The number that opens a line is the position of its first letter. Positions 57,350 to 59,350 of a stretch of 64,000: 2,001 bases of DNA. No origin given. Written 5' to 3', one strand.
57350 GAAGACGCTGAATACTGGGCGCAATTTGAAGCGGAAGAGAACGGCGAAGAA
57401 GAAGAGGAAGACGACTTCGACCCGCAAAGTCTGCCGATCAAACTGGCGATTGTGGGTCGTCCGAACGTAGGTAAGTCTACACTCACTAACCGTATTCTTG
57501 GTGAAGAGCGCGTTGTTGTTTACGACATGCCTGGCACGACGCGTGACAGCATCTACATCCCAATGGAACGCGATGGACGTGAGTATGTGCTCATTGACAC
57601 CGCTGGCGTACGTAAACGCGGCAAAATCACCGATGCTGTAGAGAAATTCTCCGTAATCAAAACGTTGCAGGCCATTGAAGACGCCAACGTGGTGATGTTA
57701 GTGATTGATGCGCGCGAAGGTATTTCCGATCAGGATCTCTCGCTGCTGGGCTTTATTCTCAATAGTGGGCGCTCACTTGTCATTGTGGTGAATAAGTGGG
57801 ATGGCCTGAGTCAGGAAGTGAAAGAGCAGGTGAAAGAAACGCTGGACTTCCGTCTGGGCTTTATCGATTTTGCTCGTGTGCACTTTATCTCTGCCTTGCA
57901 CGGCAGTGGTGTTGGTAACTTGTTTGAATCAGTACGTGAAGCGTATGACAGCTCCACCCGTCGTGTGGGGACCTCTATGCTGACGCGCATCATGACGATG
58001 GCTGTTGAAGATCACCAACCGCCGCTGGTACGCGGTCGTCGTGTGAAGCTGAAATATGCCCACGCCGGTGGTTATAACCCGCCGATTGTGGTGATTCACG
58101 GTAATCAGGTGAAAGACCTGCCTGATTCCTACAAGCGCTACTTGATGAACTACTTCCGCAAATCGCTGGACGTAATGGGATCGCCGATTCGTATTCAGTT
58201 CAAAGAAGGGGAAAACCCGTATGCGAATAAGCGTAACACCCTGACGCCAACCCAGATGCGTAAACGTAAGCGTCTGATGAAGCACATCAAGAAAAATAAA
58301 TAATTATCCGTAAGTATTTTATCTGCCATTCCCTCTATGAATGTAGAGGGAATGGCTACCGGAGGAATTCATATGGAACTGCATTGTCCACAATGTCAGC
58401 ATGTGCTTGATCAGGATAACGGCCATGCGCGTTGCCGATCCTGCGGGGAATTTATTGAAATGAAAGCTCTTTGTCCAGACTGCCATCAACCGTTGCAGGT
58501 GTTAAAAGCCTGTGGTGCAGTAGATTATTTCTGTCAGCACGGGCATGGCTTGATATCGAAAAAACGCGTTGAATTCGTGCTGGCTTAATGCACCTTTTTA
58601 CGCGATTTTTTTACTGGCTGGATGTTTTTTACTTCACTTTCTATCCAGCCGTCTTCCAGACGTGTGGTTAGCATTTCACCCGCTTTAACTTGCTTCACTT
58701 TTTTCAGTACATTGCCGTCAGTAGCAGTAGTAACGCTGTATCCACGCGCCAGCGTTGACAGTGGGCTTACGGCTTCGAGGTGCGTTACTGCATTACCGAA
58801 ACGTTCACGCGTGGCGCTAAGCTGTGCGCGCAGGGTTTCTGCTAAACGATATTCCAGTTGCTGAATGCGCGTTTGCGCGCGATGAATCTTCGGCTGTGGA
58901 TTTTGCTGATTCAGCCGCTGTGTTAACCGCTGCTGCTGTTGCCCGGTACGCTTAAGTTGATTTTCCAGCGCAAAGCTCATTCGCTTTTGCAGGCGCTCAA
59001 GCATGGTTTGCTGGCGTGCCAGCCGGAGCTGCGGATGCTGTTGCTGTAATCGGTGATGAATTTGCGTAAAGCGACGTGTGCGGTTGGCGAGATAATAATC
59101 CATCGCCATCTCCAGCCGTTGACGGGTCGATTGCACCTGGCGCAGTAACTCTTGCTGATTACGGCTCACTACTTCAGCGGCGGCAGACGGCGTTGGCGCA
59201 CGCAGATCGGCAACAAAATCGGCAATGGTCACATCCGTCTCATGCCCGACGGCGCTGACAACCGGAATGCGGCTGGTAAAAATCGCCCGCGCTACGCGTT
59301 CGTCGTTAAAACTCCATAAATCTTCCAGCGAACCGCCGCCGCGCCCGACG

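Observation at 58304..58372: Perfect 12-bp palindrome in the der-yfgJ spacer without a U-tract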

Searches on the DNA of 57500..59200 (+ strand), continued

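Call 71: get_annotated_region(hit=H88, flank=30)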
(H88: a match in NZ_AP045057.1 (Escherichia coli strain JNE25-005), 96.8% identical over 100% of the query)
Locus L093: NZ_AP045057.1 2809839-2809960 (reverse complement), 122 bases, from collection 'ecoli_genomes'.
description: Escherichia coli strain JNE25-005 chromosome, complete genome
organism: Escherichia coli strain JNE25-005 (NCBI taxid 562)
replicon: chromosome; assembly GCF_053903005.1
host: Homo sapiens; source: -; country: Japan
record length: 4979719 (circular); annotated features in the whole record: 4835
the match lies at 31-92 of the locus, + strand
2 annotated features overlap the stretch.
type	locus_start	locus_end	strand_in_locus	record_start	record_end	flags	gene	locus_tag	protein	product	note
CDS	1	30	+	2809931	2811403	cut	der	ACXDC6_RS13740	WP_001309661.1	ribosome biogenesis GTPase Der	-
CDS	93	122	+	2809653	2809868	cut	-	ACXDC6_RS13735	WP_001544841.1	zinc ribbon domain-containing protein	-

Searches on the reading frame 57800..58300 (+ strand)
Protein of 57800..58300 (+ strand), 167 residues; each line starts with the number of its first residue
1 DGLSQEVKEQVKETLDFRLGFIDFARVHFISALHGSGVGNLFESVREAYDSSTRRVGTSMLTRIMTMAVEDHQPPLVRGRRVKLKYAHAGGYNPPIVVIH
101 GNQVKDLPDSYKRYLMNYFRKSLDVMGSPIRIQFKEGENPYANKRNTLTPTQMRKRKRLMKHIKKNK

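Call 15: find_related_loci(query=window:57800-58300:+, collection=genome_contigs, flank=1500)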
Query window:57800-58300:+ (167 aa) in genome_contigs; peptide patterns used: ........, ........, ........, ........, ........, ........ (x = any residue, [..] = any of these).
600 stretches matched a pattern (row limit reached: there are more); 553 encode a relative of the query (tblastn E <= 1e-3); the best 80 are kept; 80 distinct loci.
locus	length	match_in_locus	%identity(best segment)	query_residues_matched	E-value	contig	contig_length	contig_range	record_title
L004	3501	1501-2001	99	1-167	6e-113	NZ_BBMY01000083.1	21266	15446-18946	Escherichia albertii NBRC 107761 = DSM 17582 strain NBRC 107761, whole genome shotgun sequence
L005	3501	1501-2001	98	1-167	1e-112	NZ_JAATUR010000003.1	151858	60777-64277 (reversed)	Escherichia coli strain SCPM-O-B-8794 3length=151858, whole genome shotgun sequence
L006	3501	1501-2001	96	1-167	3e-110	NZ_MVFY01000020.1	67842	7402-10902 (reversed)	Citrobacter portucalensis strain A60 A60_S7_L001_NODE_20_length_67842_cov_19.7261, whole genome shotgun sequence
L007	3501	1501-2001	96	1-167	3e-110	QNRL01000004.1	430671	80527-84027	Pseudocitrobacter faecalis strain DSM 27453 Ga0244571_104, whole genome shotgun sequence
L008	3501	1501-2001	95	1-167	4e-110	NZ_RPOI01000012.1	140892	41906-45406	Citrobacter youngae strain CCUG 30791 citrobacter_youngae_CCUG30791T_0000012, whole genome shotgun sequence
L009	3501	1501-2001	95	1-167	8e-110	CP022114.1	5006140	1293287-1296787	Kluyvera genomosp. 3 strain YDC799 chromosome, complete genome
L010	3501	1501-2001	95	1-167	1e-109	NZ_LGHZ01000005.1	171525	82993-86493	Kluyvera genomosp. 1 strain L2 contig5, whole genome shotgun sequence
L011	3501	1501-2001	95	1-167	1e-109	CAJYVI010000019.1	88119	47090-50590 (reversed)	MAG: uncultured Pseudocitrobacter sp. isolate SP260_1_metabat2_genome_mining.39 genome assembly, contig: k127_110460, wh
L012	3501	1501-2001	95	1-167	1e-109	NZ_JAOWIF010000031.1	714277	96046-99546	Citrobacter sp. Cu233 222, whole genome shotgun sequence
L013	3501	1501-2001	95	1-167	2e-109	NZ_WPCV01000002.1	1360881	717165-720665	Citrobacter sp. On2M On2M_2, whole genome shotgun sequence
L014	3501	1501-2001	95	1-167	3e-109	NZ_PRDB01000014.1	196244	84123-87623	Klebsiella michiganensis strain DSM 25444 contig_14, whole genome shotgun sequence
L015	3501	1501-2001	94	1-167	9e-109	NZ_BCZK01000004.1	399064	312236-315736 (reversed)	Klebsiella oxytoca NBRC 105695, whole genome shotgun sequence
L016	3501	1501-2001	95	1-167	6e-109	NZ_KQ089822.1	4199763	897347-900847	Citrobacter sp. MGH106 aetzL-supercont1.1, whole genome shotgun sequence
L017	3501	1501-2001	93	1-167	9e-109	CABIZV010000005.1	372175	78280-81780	Enterobacteriaceae bacterium isolate MGYG-HGUT-00110 genome assembly, contig: .20298_3_19.5, whole genome shotgun sequen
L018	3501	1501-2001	94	1-167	2e-108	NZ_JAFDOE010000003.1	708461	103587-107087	Citrobacter sp. FP75 contig3, whole genome shotgun sequence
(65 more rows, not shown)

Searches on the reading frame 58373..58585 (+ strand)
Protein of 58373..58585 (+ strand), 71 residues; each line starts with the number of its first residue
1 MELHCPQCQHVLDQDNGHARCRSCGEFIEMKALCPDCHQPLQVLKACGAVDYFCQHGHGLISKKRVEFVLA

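Call 63: search_solved_structures(query=window:58373-58585:+, show_alignments=2, max_evalue=0.01)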
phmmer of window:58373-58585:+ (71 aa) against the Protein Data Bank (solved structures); distinct sequences matched with E-value up to 0.01: 2.
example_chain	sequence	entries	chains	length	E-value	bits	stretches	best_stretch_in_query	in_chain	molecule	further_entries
2jne_A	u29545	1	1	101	2.2e-47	161.2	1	1-71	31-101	Hypothetical protein yfgJ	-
2jrp_A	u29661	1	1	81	1.8e-29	104.3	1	1-70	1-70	Putative cytoplasmic protein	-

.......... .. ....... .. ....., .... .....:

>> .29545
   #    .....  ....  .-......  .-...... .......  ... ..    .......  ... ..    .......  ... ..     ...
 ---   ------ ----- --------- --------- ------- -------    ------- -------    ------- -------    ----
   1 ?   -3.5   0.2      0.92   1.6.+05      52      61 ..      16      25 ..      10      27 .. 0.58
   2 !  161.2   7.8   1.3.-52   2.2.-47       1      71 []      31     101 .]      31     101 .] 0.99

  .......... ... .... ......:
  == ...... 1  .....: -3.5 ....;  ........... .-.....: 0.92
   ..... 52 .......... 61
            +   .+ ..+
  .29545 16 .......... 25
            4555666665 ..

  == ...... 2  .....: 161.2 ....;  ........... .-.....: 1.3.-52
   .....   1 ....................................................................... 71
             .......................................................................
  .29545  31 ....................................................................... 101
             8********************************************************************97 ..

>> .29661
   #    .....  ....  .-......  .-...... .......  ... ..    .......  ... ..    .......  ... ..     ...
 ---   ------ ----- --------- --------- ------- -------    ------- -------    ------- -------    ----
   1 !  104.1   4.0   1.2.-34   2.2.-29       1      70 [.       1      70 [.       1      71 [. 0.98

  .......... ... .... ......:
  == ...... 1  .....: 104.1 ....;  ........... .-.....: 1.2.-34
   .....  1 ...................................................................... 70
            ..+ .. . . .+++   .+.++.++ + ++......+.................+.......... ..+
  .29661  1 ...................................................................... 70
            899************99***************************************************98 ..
